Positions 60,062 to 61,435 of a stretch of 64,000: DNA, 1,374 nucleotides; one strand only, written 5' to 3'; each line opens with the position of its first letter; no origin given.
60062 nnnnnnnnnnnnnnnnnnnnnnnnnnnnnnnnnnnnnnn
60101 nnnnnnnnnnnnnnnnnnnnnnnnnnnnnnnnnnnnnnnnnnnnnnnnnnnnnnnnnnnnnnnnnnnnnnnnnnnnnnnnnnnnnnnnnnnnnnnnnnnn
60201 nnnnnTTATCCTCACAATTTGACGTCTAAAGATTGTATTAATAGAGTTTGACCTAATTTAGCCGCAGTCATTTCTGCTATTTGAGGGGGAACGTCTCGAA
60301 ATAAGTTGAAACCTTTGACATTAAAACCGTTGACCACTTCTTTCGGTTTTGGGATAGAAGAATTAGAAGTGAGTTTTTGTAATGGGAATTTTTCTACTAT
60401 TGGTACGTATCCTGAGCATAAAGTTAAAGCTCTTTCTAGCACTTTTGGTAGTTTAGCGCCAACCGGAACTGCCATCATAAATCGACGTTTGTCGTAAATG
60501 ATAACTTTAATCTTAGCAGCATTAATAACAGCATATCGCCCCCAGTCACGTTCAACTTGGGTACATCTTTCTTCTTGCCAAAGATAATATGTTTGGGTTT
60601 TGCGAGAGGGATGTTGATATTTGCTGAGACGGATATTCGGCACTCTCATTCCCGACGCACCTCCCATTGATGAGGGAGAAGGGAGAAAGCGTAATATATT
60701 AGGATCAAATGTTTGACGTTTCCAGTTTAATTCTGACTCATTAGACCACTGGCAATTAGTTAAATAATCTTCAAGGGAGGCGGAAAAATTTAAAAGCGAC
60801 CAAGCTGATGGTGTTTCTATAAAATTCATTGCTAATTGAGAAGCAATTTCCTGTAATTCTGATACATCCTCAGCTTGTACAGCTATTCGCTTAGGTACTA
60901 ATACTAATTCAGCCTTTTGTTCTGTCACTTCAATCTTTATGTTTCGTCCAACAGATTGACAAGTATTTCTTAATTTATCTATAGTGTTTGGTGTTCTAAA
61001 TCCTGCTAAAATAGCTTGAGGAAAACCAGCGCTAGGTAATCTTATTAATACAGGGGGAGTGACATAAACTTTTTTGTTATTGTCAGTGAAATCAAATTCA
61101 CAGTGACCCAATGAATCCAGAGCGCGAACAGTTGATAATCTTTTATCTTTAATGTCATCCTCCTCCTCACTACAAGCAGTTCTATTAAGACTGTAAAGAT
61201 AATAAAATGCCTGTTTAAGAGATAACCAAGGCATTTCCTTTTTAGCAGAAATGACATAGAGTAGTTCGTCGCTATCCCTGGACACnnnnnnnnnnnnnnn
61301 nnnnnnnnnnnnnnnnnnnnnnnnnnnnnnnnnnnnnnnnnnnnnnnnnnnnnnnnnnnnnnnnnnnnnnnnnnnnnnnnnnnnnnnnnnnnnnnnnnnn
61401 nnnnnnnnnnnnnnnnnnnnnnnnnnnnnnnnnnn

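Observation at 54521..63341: Three-gene cassette ending in a 1894-aa DUF1998/YprA-type helicase: candidate Druantia-like or new defence system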

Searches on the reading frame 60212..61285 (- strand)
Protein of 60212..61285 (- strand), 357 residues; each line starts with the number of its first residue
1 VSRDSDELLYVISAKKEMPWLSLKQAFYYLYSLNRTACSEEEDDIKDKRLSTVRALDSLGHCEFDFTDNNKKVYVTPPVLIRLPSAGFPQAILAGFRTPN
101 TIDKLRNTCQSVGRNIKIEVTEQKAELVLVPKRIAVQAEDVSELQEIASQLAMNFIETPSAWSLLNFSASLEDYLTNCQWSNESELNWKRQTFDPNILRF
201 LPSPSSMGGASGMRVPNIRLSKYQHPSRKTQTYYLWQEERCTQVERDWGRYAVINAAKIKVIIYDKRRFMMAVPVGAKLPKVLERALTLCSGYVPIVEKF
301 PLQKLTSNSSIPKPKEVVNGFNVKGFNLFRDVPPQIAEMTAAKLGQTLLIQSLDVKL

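Call 5: search_protein_families(library=padloc, proteins=[window:60212-61285:-], max_evalue=0.01)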
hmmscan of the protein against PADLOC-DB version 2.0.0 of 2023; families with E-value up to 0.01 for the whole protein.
window:60212-61285:- (357 aa): 4 families
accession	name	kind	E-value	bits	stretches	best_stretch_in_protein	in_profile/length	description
PDLC00056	DruL4|DruL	-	2.1e-118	392.9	1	5-356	2-327/330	Unknown function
PDLC00057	DruL4|DruL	-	1.3e-24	85.1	1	53-350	45-307/309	Unknown function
PDLC00016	DruF2|DruF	-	2.6e-07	27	1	255-303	956-1004/1030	Unknown function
PDLC00023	DruF2|DruF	-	4.5e-07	26.3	1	250-304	932-986/1011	Unknown function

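Call 6: search_protein_families(library=pfam, proteins=[window:60212-61285:-], max_evalue=0.01)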
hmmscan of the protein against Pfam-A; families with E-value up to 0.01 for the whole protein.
window:60212-61285:- (357 aa): 0 families

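Call 7: search_protein_families(library=ncbifam, proteins=[window:60212-61285:-], max_evalue=0.01)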
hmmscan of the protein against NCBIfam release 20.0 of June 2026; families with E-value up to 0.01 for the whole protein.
window:60212-61285:- (357 aa): 0 families

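Call 16: find_homologous_proteins(query=window:60212-61285:-)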
Query window:60212-61285:- (357 aa): 243 proteins with E <= 0.001 among 2165 candidates; the best 120 are listed.
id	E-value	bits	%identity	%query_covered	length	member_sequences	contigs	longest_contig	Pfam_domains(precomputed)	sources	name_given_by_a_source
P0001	2.7e-218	742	92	100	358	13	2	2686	-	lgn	-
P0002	7.4e-174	596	75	100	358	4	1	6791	-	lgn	-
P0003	1.3e-172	592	74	99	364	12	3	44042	-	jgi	jgi:hypothetical protein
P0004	2.3e-163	561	69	100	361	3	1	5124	-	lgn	-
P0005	6.4e-162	556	69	100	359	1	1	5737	-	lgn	-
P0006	2.0e-145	502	65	100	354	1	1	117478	-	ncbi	-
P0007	5.1e-140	484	62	100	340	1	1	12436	-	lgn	-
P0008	2.2e-138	479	62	99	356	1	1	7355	-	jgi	jgi:hypothetical protein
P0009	1.4e-137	477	63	98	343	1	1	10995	-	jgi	jgi:hypothetical protein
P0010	3.3e-137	475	62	98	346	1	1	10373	-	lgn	-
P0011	1.9e-136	473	63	98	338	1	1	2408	-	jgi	jgi:hypothetical protein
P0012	2.1e-136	473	74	80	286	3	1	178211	-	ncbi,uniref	ncbi:hypothetical protein WJM97_23210 (plasmid) [Okeanomitos corallinicola TIOX110]|uniref:Uncharact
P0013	1.1e-130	454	59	100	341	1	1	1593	-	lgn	-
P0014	4.8e-128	445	59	100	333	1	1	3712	-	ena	-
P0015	6.8e-126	438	58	99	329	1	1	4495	-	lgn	-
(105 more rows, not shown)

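Call 17: find_encoding_contigs(protein=window:60212-61285:-, flank=10000, max_places=6)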
Protein window:60212-61285:- (357 aa): 1 contig read that carries it; 1 place shown.
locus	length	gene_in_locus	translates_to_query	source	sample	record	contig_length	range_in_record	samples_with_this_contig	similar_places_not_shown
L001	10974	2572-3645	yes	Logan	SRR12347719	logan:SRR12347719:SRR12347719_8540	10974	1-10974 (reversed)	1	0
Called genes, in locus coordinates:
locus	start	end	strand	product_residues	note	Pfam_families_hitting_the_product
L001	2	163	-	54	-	?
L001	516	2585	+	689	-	-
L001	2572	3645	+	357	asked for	-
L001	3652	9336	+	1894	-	PF00270:DEAD, PF27116:YjiV_N (weak), PF00271:Helicase_C (weak)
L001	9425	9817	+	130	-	PF02627:CMD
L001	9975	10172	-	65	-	-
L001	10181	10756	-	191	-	PF01327:Pep_deformylase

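Call 24: find_related_loci(query=A1, collection=genome_contigs, flank=10000)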
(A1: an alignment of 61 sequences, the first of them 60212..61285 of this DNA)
Query A1 (357 aa) in genome_contigs; peptide patterns used: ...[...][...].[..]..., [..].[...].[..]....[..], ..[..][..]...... (x = any residue, [..] = any of these).
117 stretches matched a pattern; 34 encode a relative of the query (tblastn E <= 1e-3); 33 distinct loci.
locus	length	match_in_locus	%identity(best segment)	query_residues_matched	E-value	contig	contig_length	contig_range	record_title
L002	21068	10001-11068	90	3-357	0e+0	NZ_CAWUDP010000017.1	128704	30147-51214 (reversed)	Scytonema sp. PCC 10023 isolate Scytonema sp. PCC 10023 NODE_18_length_128704_cov_93.892195, whole genome shotgun sequen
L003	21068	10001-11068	74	3-357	0e+0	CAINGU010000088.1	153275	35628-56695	MAG: uncultured cyanobacterium isolate I3-5_bin-073 genome assembly, contig: bin-073:088/119, whole genome shotgun seque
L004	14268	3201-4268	74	3-357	0e+0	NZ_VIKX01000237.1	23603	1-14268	Dolichospermum sp. UHCC 0259 scaffold237_cov0, whole genome shotgun sequence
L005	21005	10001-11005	58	1-355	8e-133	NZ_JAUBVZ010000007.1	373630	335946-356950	Microcoleus sp. A006_D1 NODE_12_length_373630_cov_31.949244, whole genome shotgun sequence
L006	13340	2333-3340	57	1-355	9e-132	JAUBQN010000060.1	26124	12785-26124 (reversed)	Microcoleus sp. Pol14C6 NODE_173_length_26124_cov_24.118325, whole genome shotgun sequence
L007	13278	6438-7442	57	1-355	2e-131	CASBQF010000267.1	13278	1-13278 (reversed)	MAG: uncultured cyanobacterium isolate PMM_0080 genome assembly, contig: PMM_0080_000000000267, whole genome shotgun seq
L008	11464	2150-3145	55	1-356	2e-130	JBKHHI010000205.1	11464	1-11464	MAG: Coleofasciculus sp. isolate D1M07_1 NODE_4153_length_11464_cov_14.302480, whole genome shotgun sequence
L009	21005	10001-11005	55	1-355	8e-129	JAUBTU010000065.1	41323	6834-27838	Microcoleus sp. B6-A1 NODE_76_length_41323_cov_24.764995, whole genome shotgun sequence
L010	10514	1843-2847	56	1-355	9e-129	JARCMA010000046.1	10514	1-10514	MAG: Microcoleus sp. MP8IB2.171 k99_119602, whole genome shotgun sequence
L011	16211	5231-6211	57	1-348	3e-128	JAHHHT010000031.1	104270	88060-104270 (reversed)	MAG: Oscillatoria princeps RMCB-10 scaffold_3_c5, whole genome shotgun sequence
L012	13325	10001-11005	56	1-355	5e-128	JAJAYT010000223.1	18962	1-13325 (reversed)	MAG: Microcoleus sp. CAN_BIN18 c_000000075973, whole genome shotgun sequence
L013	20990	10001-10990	56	1-352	8e-128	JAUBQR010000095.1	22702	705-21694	Microcoleus sp. Pol12B4 NODE_176_length_22702_cov_23.554122, whole genome shotgun sequence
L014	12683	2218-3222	56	1-355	1e-127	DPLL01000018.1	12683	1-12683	MAG TPA_asm: Microcoleaceae cyanobacterium UBA9251 contig_194, whole genome shotgun sequence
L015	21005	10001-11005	55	1-355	3e-126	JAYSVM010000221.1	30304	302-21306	MAG: Oscillatoriales bacterium isolate GFS_12820 GFS_12820_220, whole genome shotgun sequence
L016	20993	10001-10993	55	1-353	5e-126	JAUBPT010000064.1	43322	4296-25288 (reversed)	Microcoleus sp. S13_C3 NODE_80_length_43322_cov_54.437669, whole genome shotgun sequence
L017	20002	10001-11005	55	1-355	7e-126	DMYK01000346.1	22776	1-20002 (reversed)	MAG TPA_asm: Microcoleaceae cyanobacterium UBA11344 contig_164, whole genome shotgun sequence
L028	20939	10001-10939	43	6-355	2e-84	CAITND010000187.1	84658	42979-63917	MAG: uncultured Oscillatoriales cyanobacterium isolate KTt_bin-1839 genome assembly, contig: bin-1839:187/277, whole gen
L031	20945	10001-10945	44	6-355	4e-88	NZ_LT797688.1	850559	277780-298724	Planktothrix sp. PCC 11201 isolate BBR_PRJEB10991, whole genome shotgun sequence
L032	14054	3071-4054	30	5-355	8e-52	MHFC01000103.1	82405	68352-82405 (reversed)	MAG: Omnitrophica bacterium GWA2_52_8 gwa2_scaffold_3717, whole genome shotgun sequence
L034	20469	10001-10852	32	1-295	2e-46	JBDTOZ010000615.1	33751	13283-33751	MAG: Acidobacteriota bacterium isolate cluster3_bin.186 NODE_3669_length_33751_cov_19.372774, whole genome shotgun seque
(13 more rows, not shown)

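Call 26: predict_structure(alignment_id=A1)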
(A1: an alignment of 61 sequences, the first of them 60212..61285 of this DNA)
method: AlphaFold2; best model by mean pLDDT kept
length: 357 residues; sequences in the alignment: 61
mean_pLDDT: 83.7   pTM: 0.80
mean pLDDT of the five models: 83.7, 65.5, 59.1, 56.6, 53.2
residues with pLDDT >= 90: 165; 70-90: 139; 50-70: 34; < 50: 19
segments of 3 or more residues with pLDDT < 50: 206-212, 307-309, 312-314
pLDDT, mean of each block of 10 residues (from residue 1): 68 88 90 65 68 82 81 91 85 89 94 93 82 93 96 88 75 94 91 91 59 69 91 93 96 93 92 93 86 85 54 51 80 90 94 81
secondary structure, 60 per line:
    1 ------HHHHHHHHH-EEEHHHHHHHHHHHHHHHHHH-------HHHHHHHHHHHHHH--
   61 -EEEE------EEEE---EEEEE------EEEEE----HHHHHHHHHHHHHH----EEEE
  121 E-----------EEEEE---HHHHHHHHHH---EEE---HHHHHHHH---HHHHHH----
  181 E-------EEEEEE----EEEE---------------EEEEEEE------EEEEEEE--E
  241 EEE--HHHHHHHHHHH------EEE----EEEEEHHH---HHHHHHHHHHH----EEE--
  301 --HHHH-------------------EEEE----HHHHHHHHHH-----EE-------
elements in order: H7-15 E17-19 H20-37 H45-58 E62-65 E72-75 E79-83 E90-94 H99-112 E117-121 E133-137 H141-150 E154-156 H160-167 H171-176 E189-194 E199-202 E218-224 E231-237 E240-243 H246-256 E263-265 E270-274 H281-291 E296-298 H303-306 E326-329 H334-343

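Call 31: search_protein_families(library=pfam, proteins=[L002:1643-3583:+, L002:4160-5137:+, L002:5103-6131:+, L002:6402-7580:-, L002:17165-18949:-, L002:19227-19778:-], max_evalue=0.001)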
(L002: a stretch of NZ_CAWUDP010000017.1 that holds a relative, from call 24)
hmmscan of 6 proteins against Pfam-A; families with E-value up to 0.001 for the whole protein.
L002:1643-3583:+ (646 aa): 8 families
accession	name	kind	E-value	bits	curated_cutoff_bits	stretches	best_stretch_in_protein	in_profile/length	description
PF01434.24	Peptidase_M41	-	5.3e-64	216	29.9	1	426-613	1-189/191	Peptidase family M41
PF00004.35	AAA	-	9.1e-46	156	21.2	1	211-345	1-130/131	ATPase family associated with various cellular activities (AAA)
PF17862.7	AAA_lid_3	-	1.1e-14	54.1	27.2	1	368-412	1-45/45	AAA+ lid domain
PF06480.20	FtsH_ext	-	3.1e-13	50.2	25.5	1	24-118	5-103/103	FtsH Extracellular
PF13401.12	AAA_22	-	9.2e-06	26.4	27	0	211-251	8-45/130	AAA domain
PF06068.19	TIP49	-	2e-05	24.4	23.8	1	209-245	51-89/347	TIP49 P-loop domain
PF07728.20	AAA_5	-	8.7e-05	23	22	1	210-334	1-137/139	AAA domain (dynein-related subfamily)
PF13191.12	AAA_16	-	0.00034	21.6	32.6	0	202-232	18-48/167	AAA ATPase domain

L002:4160-5137:+ (325 aa): 2 families
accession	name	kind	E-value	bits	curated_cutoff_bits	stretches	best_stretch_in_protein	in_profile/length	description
PF21068.3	ATPgraspMvdD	-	1.1e-43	148.6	27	1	8-124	2-119/121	MvdD pre-ATP grasp domain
PF08443.16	RimK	-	2.7e-05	24.3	21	1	128-322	1-187/188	RimK-like ATP-grasp domain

L002:5103-6131:+ (342 aa): 1 family
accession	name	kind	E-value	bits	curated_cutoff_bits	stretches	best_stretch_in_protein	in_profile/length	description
PF21068.3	ATPgraspMvdD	-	9.7e-46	155.2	27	1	18-137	1-121/121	MvdD pre-ATP grasp domain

L002:6402-7580:- (392 aa): 1 family
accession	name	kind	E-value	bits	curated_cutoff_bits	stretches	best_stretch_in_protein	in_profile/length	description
PF00145.23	DNA_methylase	-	2e-68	231.7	22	1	9-369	4-323/324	C-5 cytosine-specific DNA methylase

L002:17165-18949:- (594 aa): 50 families (the best 25 are shown)
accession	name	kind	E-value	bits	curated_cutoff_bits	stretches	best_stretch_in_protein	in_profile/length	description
PF00400.38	WD40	-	5.3e-74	242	27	6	512-549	1-38/39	WD domain, G-beta repeat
PF25174.1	Beta-prop_THOC3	-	2.7e-67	227.1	305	2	349-592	4-241/272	THOC3 beta-propeller domain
PF25173.1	Beta-prop_WDR3_1st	-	3.1e-61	206.7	154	2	473-592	64-183/184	WDR3 first beta-propeller domain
PF24814.1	WD40_Prp19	-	6.8e-52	176.7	320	2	287-459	43-206/281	Prp19 WD40 domain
PF25172.1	Beta-prop_WDR3_2nd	-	7.1e-45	153.9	140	1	313-594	13-289/293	WDR3 second beta-propeller domain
PF24807.1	WD40_CDC20-Fz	-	8.1e-44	150.5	200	2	285-507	85-292/292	CDC20/Fizzy WD40 domain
PF25175.1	Beta-prop_WDR5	-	2.8e-42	145.4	250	2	432-592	11-164/296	WDR5 beta-propeller domain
PF24817.1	WD40_WDHD1_1st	-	2e-40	139.3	109.9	4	482-557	88-163/291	WDHD1 first WD40 domain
PF25391.1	WD40_Gbeta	-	2.5e-38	132.4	150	2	474-592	178-298/340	G protein beta WD-40 repeat protein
PF25047.1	Beta-prop_TEP1_2nd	-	2.9e-35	122.1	89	4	426-529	85-184/255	TEP-1 second beta-propeller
PF23414.1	Beta-prop_EML_2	-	6.7e-34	117.9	90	2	352-513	3-157/266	Echinoderm microtubule-associated protein second beta-propeller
PF25168.1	Beta-prop_WDR36-Utp21_2nd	-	1.4e-33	117.1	84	3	477-592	154-268/335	WDR36/Utp21 second beta-propeller domain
PF24105.1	Beta-prop_CAF1B_HIR1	-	9.7e-33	114.1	80.5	2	342-425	125-208/383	CAF1B/HIR1 beta-propeller domain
PF24805.1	EIF3I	-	2.9e-31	109.2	200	2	476-560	6-90/324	EIF3I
PF20426.4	NBCH_WD40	-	8.8e-30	104.1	50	3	381-423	116-158/350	Neurobeachin beta propeller domain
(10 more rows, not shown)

L002:19227-19778:- (183 aa): 1 family
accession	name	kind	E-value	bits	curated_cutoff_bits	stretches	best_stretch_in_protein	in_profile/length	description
PF05685.18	Uma2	-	2.7e-31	108.8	27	1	11-176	2-170/172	Putative restriction endonuclease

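Call 36: search_solved_structures(query=A1, max_evalue=1, show_alignments=1)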
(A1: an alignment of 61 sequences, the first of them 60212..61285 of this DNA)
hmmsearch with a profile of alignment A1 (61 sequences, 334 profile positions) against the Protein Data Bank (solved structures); distinct sequences matched with E-value up to 1: 0.
